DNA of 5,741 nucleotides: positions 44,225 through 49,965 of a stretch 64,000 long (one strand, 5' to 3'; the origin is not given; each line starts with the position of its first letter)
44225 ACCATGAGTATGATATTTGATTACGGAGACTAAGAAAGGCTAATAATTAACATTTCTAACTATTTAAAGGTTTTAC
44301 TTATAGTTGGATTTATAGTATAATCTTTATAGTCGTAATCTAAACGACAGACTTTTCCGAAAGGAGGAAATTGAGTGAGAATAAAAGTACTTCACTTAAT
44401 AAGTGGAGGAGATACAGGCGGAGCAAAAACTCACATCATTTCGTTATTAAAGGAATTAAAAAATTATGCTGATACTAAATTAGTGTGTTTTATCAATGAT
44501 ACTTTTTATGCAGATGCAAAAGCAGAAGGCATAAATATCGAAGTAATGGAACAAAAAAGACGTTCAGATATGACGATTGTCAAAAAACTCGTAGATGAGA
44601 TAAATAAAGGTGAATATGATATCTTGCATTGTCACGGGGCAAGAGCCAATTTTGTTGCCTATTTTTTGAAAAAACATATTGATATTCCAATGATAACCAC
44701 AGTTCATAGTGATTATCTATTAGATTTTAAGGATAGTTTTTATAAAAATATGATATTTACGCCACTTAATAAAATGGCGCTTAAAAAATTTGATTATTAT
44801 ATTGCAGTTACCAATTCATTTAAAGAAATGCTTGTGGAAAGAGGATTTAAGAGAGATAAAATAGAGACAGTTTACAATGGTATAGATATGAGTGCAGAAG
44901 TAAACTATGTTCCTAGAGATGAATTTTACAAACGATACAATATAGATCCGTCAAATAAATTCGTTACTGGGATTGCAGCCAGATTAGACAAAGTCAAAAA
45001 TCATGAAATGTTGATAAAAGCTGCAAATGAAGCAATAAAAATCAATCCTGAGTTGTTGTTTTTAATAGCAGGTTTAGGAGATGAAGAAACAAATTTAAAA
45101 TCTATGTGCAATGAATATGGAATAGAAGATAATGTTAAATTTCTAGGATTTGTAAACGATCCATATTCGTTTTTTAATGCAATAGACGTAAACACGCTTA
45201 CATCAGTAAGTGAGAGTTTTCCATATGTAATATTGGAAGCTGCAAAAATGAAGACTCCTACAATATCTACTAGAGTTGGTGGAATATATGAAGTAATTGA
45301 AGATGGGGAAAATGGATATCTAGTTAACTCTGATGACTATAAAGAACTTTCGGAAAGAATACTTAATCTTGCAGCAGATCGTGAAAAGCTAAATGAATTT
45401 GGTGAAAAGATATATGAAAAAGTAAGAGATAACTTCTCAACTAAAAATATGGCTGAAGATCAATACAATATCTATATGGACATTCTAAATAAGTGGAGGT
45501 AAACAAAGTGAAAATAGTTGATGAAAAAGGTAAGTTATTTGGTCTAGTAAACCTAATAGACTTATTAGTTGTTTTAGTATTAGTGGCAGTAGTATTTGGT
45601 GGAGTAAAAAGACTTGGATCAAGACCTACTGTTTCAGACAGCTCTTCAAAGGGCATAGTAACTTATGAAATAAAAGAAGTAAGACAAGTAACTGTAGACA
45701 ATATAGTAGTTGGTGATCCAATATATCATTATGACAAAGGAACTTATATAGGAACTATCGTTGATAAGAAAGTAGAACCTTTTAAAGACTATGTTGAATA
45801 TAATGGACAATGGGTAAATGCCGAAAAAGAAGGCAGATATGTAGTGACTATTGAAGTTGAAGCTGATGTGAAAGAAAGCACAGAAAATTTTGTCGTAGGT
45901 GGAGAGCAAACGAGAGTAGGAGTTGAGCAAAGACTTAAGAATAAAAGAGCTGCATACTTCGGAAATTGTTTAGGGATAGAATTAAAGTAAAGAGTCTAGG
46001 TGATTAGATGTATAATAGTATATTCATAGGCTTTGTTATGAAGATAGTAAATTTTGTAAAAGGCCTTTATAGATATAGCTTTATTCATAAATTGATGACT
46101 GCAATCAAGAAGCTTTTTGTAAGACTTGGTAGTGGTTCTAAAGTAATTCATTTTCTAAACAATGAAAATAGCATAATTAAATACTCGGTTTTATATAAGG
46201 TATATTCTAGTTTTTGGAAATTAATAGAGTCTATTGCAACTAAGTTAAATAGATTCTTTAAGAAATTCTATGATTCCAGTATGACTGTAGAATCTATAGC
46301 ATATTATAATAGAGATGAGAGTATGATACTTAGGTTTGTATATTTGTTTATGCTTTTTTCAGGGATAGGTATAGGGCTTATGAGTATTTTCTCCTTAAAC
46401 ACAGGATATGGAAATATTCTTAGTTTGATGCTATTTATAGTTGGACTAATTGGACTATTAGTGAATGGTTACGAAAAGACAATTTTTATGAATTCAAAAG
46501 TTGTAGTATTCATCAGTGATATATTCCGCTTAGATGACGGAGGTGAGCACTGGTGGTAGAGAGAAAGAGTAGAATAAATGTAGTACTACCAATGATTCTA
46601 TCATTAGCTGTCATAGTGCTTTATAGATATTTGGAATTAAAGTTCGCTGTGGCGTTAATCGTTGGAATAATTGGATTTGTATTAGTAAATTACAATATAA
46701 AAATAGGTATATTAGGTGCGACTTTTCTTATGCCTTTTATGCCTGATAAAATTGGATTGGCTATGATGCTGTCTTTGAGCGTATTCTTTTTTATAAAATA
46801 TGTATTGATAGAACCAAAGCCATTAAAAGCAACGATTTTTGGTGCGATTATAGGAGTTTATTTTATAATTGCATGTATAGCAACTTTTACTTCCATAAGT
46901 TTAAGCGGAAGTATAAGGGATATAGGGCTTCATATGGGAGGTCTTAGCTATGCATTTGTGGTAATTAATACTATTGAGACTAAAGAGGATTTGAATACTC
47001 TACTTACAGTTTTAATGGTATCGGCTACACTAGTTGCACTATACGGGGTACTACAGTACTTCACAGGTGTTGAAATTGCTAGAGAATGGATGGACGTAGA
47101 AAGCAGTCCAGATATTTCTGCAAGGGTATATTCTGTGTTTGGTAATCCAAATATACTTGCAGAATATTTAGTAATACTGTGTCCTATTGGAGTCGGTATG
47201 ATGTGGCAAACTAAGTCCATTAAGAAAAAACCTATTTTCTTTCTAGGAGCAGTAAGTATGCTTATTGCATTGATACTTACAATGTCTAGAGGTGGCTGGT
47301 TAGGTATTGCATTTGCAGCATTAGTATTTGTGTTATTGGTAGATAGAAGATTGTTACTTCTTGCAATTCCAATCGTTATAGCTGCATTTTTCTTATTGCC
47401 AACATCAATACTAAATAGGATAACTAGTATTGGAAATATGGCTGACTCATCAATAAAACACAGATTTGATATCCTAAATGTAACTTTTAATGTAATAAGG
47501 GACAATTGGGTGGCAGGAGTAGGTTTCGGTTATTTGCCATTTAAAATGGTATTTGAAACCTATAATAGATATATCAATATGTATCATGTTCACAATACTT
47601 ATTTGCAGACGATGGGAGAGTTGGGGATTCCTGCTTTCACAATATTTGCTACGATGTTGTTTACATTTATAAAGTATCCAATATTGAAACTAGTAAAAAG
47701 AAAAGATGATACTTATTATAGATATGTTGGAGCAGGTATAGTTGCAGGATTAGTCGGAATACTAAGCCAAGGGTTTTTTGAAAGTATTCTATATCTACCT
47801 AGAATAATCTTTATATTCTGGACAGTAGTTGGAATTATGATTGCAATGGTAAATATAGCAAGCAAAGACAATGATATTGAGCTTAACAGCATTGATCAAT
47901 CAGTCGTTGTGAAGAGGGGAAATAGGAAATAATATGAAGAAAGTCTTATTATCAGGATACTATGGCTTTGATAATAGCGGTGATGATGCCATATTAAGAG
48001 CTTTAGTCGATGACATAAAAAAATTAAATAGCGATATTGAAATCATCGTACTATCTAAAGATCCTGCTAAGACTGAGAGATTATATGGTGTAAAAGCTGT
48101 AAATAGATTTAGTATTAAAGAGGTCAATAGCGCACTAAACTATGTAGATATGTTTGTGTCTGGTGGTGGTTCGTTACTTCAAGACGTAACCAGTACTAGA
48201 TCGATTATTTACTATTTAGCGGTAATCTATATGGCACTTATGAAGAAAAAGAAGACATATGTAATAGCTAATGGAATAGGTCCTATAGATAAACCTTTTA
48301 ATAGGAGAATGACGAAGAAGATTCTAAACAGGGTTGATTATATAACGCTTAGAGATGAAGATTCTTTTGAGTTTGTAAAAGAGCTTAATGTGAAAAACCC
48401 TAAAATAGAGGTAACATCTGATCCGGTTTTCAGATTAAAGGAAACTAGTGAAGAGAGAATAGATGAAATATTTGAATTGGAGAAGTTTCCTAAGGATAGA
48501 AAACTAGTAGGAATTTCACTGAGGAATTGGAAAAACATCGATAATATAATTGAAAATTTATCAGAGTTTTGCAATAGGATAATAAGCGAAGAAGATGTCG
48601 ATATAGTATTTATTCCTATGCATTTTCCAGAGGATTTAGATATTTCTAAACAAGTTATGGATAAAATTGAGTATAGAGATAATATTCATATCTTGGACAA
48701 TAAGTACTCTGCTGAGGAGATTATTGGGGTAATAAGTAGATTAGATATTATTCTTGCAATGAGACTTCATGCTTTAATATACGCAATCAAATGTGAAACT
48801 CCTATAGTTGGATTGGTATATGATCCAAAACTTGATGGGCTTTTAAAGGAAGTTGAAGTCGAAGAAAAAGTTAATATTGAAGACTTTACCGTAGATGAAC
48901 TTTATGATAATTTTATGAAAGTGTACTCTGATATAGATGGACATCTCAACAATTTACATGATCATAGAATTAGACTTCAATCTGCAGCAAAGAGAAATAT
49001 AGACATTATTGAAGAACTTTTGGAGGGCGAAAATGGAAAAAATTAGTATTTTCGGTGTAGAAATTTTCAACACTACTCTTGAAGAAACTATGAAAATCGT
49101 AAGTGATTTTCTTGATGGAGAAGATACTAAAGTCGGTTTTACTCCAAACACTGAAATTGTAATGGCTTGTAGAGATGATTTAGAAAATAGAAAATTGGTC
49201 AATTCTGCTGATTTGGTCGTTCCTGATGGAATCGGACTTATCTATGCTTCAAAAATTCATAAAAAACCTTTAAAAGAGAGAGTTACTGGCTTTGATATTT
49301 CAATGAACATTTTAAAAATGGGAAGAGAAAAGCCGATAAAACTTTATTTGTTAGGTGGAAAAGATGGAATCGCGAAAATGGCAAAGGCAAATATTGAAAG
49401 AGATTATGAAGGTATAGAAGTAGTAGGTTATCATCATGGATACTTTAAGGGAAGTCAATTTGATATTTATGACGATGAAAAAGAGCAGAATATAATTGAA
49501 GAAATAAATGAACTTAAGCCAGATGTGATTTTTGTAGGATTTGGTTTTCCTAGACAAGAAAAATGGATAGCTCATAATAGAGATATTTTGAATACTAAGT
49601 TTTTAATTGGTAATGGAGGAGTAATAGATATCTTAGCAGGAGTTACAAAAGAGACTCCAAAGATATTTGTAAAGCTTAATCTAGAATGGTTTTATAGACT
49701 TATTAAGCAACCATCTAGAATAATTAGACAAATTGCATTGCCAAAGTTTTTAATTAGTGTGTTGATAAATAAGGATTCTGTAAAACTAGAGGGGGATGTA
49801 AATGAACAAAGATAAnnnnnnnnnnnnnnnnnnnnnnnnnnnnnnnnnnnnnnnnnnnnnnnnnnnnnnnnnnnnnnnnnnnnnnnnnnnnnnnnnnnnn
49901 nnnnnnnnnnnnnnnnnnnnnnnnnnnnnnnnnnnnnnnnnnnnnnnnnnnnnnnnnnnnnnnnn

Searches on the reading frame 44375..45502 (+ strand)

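Call 38: search_protein_families(library=pfam, proteins=[window:44375-45502:+], max_evalue=0.00001)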
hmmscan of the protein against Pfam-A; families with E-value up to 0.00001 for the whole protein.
window:44375-45502:+ (375 aa): 5 families
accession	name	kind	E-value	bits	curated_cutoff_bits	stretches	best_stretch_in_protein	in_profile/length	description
PF00534.26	Glycos_transf_1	-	3.5e-37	128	26.4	1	191-348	11-171/172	Glycosyl transferases group 1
PF13692.12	Glyco_trans_1_4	-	2.6e-31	109.2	27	1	198-335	4-142/142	Glycosyl transferases group 1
PF13439.12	Glyco_transf_4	-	7.9e-23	81.8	28.5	1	15-173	2-169/170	Glycosyltransferase Family 4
PF13579.12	Glyco_trans_4_4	-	5.4e-10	40.3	29.7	1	65-169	56-158/158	Glycosyl transferase 4-like domain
PF13477.12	Glyco_trans_4_2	-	2.1e-07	31.6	23.4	1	17-143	9-136/139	Glycosyl transferase 4-like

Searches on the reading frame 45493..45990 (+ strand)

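Call 38: search_protein_families(library=pfam, proteins=[window:45493-45990:+], max_evalue=0.00001)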
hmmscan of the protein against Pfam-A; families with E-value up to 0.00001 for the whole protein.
window:45493-45990:+ (165 aa): 1 family
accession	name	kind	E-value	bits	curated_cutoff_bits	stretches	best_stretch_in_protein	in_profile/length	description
PF14221.11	DUF4330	-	4.4e-25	89.2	27.6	1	7-162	2-166/167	Domain of unknown function (DUF4330)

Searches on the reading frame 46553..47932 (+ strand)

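Call 66: search_protein_families(library=pfam, proteins=[window:46553-47932:+], max_evalue=0.00001)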
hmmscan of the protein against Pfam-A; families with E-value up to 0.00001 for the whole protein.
window:46553-47932:+ (459 aa): 1 family
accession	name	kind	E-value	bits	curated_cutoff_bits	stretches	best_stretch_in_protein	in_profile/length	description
PF04932.20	Wzy_C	-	5.8e-22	78.5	31.7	1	232-365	2-148/149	O-Antigen ligase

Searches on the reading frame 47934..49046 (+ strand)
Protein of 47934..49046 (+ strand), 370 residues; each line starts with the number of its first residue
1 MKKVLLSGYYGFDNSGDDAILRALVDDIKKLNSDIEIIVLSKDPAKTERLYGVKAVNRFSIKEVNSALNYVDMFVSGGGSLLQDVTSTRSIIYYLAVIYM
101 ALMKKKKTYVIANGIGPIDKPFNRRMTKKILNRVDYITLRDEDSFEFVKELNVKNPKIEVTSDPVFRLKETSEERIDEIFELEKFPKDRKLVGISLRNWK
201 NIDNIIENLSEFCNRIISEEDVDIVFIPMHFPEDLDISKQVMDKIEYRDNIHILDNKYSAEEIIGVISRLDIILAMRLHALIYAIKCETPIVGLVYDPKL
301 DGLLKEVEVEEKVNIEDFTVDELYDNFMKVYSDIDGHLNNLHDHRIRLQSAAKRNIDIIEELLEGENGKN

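Call 66: search_protein_families(library=pfam, proteins=[window:47934-49046:+], max_evalue=0.00001)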
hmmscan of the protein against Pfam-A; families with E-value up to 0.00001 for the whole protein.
window:47934-49046:+ (370 aa): 1 family
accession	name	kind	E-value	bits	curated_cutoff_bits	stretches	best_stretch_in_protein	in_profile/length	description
PF04230.19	PS_pyruv_trans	-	1.2e-48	166.9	25.3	1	14-298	1-280/280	Polysaccharide pyruvyl transferase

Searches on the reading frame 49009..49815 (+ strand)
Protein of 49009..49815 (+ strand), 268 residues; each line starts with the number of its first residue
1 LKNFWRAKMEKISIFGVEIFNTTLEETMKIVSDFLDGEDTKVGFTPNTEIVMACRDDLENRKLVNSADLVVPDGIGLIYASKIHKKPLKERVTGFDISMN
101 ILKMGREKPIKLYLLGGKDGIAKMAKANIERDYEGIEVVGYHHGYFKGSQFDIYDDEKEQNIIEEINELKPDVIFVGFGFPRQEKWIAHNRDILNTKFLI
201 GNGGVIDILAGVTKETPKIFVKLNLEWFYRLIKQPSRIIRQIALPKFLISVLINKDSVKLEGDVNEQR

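Call 66: search_protein_families(library=pfam, proteins=[window:49009-49815:+], max_evalue=0.00001)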
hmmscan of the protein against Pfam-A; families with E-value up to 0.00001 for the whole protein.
window:49009-49815:+ (268 aa): 1 family
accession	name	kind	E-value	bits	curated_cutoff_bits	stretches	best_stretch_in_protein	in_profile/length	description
PF03808.19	Glyco_tran_WecG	-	3.3e-58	196.7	27.4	1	67-241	1-167/168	Glycosyl transferase WecG/TagA/CpsF family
